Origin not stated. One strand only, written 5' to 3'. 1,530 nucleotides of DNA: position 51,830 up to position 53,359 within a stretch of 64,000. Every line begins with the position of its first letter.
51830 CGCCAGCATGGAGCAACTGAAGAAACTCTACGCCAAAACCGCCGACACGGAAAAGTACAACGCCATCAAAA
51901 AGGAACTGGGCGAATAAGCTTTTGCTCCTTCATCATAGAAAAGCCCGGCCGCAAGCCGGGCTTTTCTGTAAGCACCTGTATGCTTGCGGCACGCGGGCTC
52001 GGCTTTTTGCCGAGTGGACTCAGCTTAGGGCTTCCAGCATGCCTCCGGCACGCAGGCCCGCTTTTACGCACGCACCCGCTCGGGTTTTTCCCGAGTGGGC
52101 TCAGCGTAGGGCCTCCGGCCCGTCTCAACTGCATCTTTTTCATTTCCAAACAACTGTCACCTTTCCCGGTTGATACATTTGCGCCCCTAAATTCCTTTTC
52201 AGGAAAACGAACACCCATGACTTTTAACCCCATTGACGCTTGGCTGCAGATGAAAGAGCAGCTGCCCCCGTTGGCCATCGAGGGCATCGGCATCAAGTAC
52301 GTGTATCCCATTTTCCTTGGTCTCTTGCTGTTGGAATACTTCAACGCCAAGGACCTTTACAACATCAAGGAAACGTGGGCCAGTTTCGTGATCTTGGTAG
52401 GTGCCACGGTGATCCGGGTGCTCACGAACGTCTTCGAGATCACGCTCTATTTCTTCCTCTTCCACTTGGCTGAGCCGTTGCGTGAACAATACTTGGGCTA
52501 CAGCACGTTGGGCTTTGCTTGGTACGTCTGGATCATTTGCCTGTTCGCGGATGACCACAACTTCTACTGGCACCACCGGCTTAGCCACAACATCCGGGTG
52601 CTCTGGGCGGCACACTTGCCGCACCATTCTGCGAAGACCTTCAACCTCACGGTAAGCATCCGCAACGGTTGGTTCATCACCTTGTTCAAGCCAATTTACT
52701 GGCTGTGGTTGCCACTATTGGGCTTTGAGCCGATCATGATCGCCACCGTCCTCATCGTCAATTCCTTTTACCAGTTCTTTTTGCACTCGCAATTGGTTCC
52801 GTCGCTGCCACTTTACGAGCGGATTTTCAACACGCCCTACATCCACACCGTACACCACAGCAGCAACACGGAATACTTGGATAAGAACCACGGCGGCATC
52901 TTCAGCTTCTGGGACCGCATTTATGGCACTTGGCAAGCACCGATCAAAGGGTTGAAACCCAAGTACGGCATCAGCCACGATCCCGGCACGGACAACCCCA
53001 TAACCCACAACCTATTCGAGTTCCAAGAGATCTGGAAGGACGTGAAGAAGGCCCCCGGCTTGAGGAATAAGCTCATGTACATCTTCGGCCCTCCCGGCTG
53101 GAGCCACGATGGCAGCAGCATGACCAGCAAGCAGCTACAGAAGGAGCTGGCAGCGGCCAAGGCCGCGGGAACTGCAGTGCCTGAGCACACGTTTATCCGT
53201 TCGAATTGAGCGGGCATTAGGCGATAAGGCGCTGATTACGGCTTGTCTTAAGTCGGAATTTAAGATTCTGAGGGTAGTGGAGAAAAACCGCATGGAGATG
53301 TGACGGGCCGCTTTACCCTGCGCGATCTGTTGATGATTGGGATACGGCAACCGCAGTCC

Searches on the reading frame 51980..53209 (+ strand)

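Call 89: search_protein_families(library=pfam, proteins=[window:51980-53209:+], max_evalue=0.001)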
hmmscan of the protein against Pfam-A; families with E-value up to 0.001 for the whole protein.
window:51980-53209:+ (409 aa): 1 family
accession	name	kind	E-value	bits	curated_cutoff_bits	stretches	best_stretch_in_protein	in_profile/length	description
PF04116.19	FA_hydroxylase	-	2.1e-23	83.7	31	1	184-317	1-132/132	Fatty acid hydroxylase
